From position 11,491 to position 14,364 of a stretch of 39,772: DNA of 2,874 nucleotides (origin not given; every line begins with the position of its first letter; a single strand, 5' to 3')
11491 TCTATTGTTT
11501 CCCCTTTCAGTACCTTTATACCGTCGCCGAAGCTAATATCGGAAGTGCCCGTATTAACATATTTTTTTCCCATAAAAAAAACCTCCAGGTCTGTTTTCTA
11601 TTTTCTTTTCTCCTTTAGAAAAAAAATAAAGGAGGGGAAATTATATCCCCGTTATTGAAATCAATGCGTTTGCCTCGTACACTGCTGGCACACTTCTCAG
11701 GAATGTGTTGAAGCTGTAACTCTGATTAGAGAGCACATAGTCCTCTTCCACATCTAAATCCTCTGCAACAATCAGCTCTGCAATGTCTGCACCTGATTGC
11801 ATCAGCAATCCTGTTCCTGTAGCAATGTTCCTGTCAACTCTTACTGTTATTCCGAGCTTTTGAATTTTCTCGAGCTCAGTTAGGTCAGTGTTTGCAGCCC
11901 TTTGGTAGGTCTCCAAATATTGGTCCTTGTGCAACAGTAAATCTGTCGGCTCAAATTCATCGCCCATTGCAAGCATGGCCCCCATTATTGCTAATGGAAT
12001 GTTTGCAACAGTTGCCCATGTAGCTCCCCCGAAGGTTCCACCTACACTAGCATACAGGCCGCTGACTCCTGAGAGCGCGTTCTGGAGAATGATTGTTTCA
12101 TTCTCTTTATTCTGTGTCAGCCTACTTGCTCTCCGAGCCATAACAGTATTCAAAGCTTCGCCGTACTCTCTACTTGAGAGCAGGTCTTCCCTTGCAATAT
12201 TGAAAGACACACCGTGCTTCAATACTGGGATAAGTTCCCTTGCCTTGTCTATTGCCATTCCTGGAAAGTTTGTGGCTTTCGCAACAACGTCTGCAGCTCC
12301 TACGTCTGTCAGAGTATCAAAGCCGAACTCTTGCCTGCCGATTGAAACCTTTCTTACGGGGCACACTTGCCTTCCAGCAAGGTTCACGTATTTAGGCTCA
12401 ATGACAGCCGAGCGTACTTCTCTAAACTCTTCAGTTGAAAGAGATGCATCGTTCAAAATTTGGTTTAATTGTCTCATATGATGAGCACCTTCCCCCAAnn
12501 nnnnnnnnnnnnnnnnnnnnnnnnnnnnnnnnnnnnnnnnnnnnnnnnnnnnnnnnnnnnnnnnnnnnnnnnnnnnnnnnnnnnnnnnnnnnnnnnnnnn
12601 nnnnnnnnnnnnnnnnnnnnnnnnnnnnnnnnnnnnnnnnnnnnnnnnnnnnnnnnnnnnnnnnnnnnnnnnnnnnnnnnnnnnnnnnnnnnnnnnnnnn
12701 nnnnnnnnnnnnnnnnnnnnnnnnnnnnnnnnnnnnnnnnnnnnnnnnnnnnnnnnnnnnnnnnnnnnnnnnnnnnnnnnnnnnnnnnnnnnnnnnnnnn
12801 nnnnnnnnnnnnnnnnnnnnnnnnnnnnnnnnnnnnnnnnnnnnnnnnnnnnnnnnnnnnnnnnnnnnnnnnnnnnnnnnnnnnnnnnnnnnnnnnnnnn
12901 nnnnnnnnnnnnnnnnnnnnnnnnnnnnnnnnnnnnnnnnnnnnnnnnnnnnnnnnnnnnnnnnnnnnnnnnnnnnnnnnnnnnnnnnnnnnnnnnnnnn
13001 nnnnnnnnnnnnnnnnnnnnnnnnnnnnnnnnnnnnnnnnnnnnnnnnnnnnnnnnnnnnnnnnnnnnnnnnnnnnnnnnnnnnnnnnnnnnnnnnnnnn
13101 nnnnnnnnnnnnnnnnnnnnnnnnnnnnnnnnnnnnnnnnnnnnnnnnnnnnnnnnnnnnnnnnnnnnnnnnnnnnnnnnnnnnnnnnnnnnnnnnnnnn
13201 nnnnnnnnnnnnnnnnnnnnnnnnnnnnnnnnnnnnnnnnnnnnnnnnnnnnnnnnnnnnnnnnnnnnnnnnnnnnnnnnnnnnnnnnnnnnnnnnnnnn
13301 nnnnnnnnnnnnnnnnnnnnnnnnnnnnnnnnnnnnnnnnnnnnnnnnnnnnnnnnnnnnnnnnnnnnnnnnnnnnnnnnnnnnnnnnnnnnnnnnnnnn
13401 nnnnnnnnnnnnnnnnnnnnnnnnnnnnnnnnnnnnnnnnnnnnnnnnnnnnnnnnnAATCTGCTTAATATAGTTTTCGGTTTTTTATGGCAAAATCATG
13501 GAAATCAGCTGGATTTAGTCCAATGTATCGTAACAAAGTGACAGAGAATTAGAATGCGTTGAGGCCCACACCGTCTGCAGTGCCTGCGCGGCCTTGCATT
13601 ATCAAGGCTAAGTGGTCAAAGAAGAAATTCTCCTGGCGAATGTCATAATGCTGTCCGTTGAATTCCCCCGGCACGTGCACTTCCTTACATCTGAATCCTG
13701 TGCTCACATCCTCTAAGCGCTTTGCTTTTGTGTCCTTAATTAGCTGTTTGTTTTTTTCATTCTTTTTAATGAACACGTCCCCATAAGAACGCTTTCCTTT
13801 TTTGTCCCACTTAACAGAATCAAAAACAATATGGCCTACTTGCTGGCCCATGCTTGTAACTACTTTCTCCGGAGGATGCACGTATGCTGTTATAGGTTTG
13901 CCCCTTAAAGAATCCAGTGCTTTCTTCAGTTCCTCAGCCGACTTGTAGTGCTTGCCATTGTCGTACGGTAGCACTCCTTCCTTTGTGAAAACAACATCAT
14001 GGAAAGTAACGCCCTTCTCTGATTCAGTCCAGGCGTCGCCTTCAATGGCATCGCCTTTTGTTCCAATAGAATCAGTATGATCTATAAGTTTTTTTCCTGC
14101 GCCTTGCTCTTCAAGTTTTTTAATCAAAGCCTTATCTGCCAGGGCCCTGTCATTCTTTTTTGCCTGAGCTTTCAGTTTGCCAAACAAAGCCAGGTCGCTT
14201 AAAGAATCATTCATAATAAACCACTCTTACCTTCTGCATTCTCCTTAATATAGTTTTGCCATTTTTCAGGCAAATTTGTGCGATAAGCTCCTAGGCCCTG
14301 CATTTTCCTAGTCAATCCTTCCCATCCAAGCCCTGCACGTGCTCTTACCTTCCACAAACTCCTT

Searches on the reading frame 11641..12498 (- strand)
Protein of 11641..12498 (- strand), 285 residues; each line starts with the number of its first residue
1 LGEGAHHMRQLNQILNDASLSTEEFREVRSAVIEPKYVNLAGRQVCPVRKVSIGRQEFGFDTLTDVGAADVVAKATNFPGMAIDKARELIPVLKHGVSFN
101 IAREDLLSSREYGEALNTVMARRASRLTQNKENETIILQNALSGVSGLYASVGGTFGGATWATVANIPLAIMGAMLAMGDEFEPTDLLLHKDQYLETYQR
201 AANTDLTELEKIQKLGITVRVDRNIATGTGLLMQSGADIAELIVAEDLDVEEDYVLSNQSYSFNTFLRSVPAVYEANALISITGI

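Call 8: search_protein_families(library=phrogs, proteins=[window:11641-12498:-])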
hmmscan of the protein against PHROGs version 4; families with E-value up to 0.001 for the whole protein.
window:11641-12498:- (285 aa): 1 family
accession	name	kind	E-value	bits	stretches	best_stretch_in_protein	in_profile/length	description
phrog_264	-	head and packaging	1.2e-12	48.4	1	20-217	30-244/321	major head protein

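Call 9: search_protein_families(library=pfam, proteins=[window:11641-12498:-])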
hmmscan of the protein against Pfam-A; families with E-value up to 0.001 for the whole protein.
window:11641-12498:- (285 aa): 2 families
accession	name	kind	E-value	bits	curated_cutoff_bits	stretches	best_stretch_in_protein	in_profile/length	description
PF04454.18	Linocin_M18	-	2e-13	50.6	24.3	1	17-251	8-235/253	Encapsulating protein for peroxidase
PF09950.15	Major_capside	-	1.4e-05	25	26.8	1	70-217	5-168/251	Major capsid protein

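Call 36: list_cluster_members(proteins=[P0001, window:11641-12498:-, window:25058-26410:-, window:22965-24989:-, P0016, P0008])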
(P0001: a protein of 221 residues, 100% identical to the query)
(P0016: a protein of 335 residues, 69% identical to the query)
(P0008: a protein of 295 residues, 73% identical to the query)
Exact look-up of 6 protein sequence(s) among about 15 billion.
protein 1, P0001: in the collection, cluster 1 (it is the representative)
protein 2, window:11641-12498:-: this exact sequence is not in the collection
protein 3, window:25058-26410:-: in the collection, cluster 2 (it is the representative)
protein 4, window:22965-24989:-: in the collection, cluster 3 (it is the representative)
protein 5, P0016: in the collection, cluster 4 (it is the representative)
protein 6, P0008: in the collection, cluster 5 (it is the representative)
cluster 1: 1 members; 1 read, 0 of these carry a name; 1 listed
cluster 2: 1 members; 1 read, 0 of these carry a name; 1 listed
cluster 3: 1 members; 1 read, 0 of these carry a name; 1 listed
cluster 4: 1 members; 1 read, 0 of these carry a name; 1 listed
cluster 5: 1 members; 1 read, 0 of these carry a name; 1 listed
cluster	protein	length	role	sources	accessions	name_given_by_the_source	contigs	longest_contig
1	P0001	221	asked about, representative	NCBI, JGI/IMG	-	-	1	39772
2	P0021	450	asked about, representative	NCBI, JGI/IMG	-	-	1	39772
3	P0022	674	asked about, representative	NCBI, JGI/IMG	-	-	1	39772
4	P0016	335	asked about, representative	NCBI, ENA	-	-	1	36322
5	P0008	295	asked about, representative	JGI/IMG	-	-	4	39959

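Call 65: find_homologous_proteins(query=window:11641-12498:-, max_evalue=0.00001)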
Query window:11641-12498:- (285 aa): 27 proteins with E <= 0.00001 among 2264 candidates.
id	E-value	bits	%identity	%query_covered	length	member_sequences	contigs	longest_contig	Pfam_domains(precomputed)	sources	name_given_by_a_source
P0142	7.7e-174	594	100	98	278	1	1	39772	PF04454.19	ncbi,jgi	-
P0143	1.3e-140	485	79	98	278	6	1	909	PF04454.19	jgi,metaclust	metaclust:\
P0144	4.6e-136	470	78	95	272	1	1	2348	PF04454.19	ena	-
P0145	9.0e-136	469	78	98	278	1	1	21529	PF09950.16,PF04454.19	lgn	-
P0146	1.4e-135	469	76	98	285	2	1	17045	PF04454.19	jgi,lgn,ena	-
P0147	2.5e-130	452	76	98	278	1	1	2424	PF09950.16,PF04454.19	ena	-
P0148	1.7e-129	449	73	100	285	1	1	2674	PF09950.16,PF04454.19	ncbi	-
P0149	9.4e-129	446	74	98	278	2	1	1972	PF09950.16,PF04454.19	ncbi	-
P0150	4.4e-128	444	76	98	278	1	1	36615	PF04454.19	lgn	-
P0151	5.0e-128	444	75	98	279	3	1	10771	PF09950.16,PF04454.19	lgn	-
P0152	5.0e-128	444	73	98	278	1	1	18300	PF04454.19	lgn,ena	-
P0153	1.6e-127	442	75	98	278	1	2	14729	PF09950.16,PF04454.19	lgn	-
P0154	5.4e-127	441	75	96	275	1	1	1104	PF09950.16,PF04454.19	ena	-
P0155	5.8e-127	441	71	100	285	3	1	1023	PF09950.16,PF04454.19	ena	-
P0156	4.3e-125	434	74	98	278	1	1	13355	PF09950.16,PF04454.19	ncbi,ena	-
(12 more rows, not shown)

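Call 73: search_dna_similar(query=window:11641-12498:-, collection=phages, mode=protein, max_evalue=0.01, max_rows=20)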
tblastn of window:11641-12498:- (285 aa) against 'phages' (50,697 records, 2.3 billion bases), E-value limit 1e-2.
No match.

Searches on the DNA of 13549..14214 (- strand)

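Call 99: search_rna_families(source=L229, start=9700, end=10100, threshold=evalue, max_evalue=1, show_alignments=2)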
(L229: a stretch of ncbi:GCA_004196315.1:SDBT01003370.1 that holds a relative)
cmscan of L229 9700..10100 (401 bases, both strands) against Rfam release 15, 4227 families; matches with E-value up to 1: 0.
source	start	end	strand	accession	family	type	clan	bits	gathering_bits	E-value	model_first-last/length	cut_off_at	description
